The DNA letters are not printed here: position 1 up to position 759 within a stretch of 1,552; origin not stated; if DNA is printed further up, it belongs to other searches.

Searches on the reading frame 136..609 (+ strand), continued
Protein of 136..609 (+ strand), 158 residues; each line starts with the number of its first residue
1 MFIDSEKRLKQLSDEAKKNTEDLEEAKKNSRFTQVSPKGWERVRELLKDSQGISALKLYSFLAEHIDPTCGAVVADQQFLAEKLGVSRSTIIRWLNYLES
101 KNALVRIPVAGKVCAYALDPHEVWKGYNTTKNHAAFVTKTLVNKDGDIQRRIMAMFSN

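Call 60: profile_search(alignment_id=A1)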
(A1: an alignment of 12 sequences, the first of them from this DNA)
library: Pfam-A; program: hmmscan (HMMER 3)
A. the first sequence (158 residues): domains with independent E <= 10: 26; with E <= 0.001: 2
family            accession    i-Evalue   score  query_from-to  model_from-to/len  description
HTH_36            PF13730.12    3.5e-08    33.6      54-101         6-52/55  Helix-turn-helix domain
HTH_11            PF08279.18    0.00012    22.3      78-105        19-44/55  HTH domain
MarR              PF01047.28     0.0012    19.1      76-106        19-49/59  MarR family
HTH_Crp_2         PF13545.12     0.0022    18.4      73-104        21-52/70  Crp-like helix-turn-helix domain
HTH_3             PF01381.28     0.0024    18.3      77-96         12-31/55  Helix-turn-helix
GntR              PF00392.27     0.0031    17.6      77-108        27-58/64  Bacterial regulatory proteins, gntR family
RepL              PF05732.17     0.0043    17.0      52-131        54-128/164  Firmicute plasmid replication protein (RepL)
HTH_DeoR          PF08220.18      0.011    15.8      80-107        20-47/57  DeoR-like helix-turn-helix domain
HTH_23            PF13384.12      0.013    15.7      81-97         24-40/50  Homeodomain-like domain
HTH_29            PF13551.12      0.032    14.8      79-102        17-40/64  Winged helix-turn helix
Xre-MbcA-ParS_M   PF23125.1       0.036    14.2      74-94          1-21/51  Antitoxin Xre/MbcA/ParS-like, middle domain
HVO_A0261_N       PF25213.1        0.04    14.2      75-104        25-54/86  HVO_A0261 N-terminal domain
HTH_50            PF18024.7       0.079    13.1      80-93         29-42/50  Helix-turn-helix domain
YdaS_toxin        PF15943.11      0.081    13.2      77-96         11-30/65  Bacterial toxin YdaS
MarR_2            PF12802.13      0.089    13.4      76-110        22-56/61  MarR family
TrmB              PF01978.25       0.15    12.4      80-109        28-57/68  Sugar-specific transcriptional regulator TrmB
HTH_17            PF12728.13       0.22    12.3      80-96          7-23/51  Helix-turn-helix domain
HTH_64            PF20714.3        0.25    12.0      80-113        22-55/65  DpiA-like helix-turn-helix domain
Phage_CI_repr     PF07022.19       0.25    12.1      75-94         13-32/65  Bacteriophage CI repressor helix-turn-helix domain
HTH_Tnp_4         PF13613.12       0.32    11.1      77-99         22-44/53  Helix-turn-helix of DDE superfamily endonuclease
MerR              PF00376.29       0.42    10.9      80-94          5-19/38  MerR family regulatory protein
AbiEi_4           PF13338.12       0.45    11.1      81-107        20-41/49  Transcriptional regulator, AbiEi antitoxin
HTH_IclR          PF09339.16       0.54    10.5      80-104        24-48/52  IclR helix-turn-helix domain
HTH_Tnp_ISL3      PF13542.12       0.86     9.6      80-97         32-49/51  Helix-turn-helix domain of transposase family ISL3
HTH_5             PF01022.26        1.1     9.7      80-99         21-40/47  Bacterial regulatory protein, arsR family
B. every sequence of the alignment scanned on its own (12 sequences): families by number of members that match
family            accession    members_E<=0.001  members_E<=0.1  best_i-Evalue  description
HTH_36            PF13730.12                 8              12        3.5e-08  Helix-turn-helix domain
HTH_11            PF08279.18                 7              12        6.9e-05  HTH domain
RepL              PF05732.17                 4               7        2.1e-04  Firmicute plasmid replication protein (RepL)
HTH_DeoR          PF08220.18                 1               8        2.6e-05  DeoR-like helix-turn-helix domain
MarR              PF01047.28                 1               6        5.9e-04  MarR family
GntR              PF00392.27                 1               6        1.0e-03  Bacterial regulatory proteins, gntR family
HTH_Crp_2         PF13545.12                 0               7        2.2e-03  Crp-like helix-turn-helix domain
HTH_23            PF13384.12                 0               6        2.9e-03  Homeodomain-like domain
HVO_A0261_N       PF25213.1                  0               6        1.0e-02  HVO_A0261 N-terminal domain
HTH_3             PF01381.28                 0               5        1.9e-03  Helix-turn-helix
Xre-MbcA-ParS_M   PF23125.1                  0               4        1.6e-02  Antitoxin Xre/MbcA/ParS-like, middle domain
HTH_29            PF13551.12                 0               3        1.7e-03  Winged helix-turn helix
MarR_2            PF12802.13                 0               3        3.4e-02  MarR family
HTH_Tnp_ISL3      PF13542.12                 0               2        6.1e-03  Helix-turn-helix domain of transposase family ISL3
TrmB              PF01978.25                 0               2        1.3e-02  Sugar-specific transcriptional regulator TrmB
Phage_CI_repr     PF07022.19                 0               2        4.8e-02  Bacteriophage CI repressor helix-turn-helix domain
YdaS_toxin        PF15943.11                 0               2        7.1e-02  Bacterial toxin YdaS
HTH_50            PF18024.7                  0               2        7.9e-02  Helix-turn-helix domain
HTH_Tnp_4         PF13613.12                 0               1        6.9e-03  Helix-turn-helix of DDE superfamily endonuclease
MerR              PF00376.29                 0               1        5.3e-02  MerR family regulatory protein

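Call 63: predict_structure(alignment_id=A1)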
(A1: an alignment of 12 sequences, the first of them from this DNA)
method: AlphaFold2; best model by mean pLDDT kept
length: 158 residues; sequences in the alignment: 12
mean_pLDDT: 69.5   pTM: 0.63
mean pLDDT of the five models: 69.5, 69.3, 66.4, 65.5, 62.4
residues with pLDDT >= 90: 18; 70-90: 57; 50-70: 61; < 50: 22
segments of 3 or more residues with pLDDT < 50: 29-33, 126-140
pLDDT, mean of each block of 10 residues (from residue 1): 62 66 55 61 87 89 70 77 91 91 78 72 52 44 58 56
secondary structure, 60 per line:
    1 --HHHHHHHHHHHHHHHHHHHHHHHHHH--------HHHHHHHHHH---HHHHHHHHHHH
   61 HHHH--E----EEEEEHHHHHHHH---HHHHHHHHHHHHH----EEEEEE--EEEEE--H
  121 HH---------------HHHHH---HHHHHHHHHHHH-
elements in order: H3-28 H37-46 H50-64 E72-76 H77-84 H88-100 E105-110 E113-117 H138-142 H146-157

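Call 65: fold_search(model_id=the predicted structure, library=pdb)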
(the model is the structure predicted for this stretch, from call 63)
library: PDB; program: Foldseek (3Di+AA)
matches with E <= 10: 1832; with E <= 0.001: 0
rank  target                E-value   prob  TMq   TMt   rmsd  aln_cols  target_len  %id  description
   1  1u2w_B                2.1e-03  1.00  0.34  0.47  10.5       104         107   14  Crystal Structure of the Staphylococcus aureus pI258 CadC (released 2005-07-12)
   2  1r22_B                3.9e-03  1.00  0.38  0.58   6.2        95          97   23  Crystal structure of the cyanobacterial metallothionein repressor SmtB (C14S/C61S/C121S mutant) in the Zn2alpha5-form (released 2004-05-18)
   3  6cdb_A                4.4e-03  1.00  0.34  0.51   6.3        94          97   22  Crystal Structure of V66L CzrA in the Zn(II)bound state (released 2018-07-11)
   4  3f3x                  5.4e-03  0.99  0.36  0.41  11.8       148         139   14  Crystal structure of the transcriptional regulator BldR from Sulfolobus Solfataricus (released 2009-05-05)
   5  5loe_B                6.1e-03  1.00  0.38  0.24   8.0       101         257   19  Structure of full length Cody from Bacillus subtilis in complex with Ile (released 2017-01-11)
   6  1s3j_B                6.1e-03  0.99  0.37  0.41  12.3       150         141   17  X-ray crystal structure of YusO protein from Bacillus subtilis (released 2004-04-13)
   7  3f72_C                6.9e-03  1.00  0.34  0.50   9.8        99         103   13  Crystal Structure of the Staphylococcus aureus pI258 CadC Metal Binding Site 2 Mutant (released 2009-04-07)
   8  3fm5_B                6.9e-03  0.99  0.34  0.38   9.8       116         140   16  X-ray crystal structure of transcriptional regulator (MarR family) from Rhodococcus sp. RHA1 (released 2009-02-03)
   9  4ooi_B                7.4e-03  0.99  0.33  0.51  10.7       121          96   13  Reduced HlyU from Vibrio cholerae N16961 (released 2014-12-31)
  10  3f6o_A                7.4e-03  0.97  0.32  0.47  11.4       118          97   14  Crystal structure of ArsR family transcriptional regulator, RHA00566 (released 2008-11-25)
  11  1r23_A                7.9e-03  0.97  0.32  0.46  13.0       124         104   15  Crystal structure of the cyanobacterial metallothionein repressor SmtB in the Zn1-form (one Zn(II) per dimer) (released 2004-05-18)
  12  1r1u_A                8.4e-03  1.00  0.35  0.53   4.3        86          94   20  Crystal structure of the metal-sensing transcriptional repressor CzrA from Staphylococcus aureus in the apo-form (released 2004-05-18)
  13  1s3j_A                8.4e-03  0.98  0.37  0.40  11.1       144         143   15  X-ray crystal structure of YusO protein from Bacillus subtilis (released 2004-04-13)
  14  1smt_B                8.9e-03  0.99  0.33  0.49   7.7        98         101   20  SMTB REPRESSOR FROM SYNECHOCOCCUS PCC7942 (released 1997-12-03)
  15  4k2e_A                9.5e-03  0.99  0.36  0.56  10.2       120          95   12  HlyU from Vibrio cholerae N16961 (released 2014-04-30)
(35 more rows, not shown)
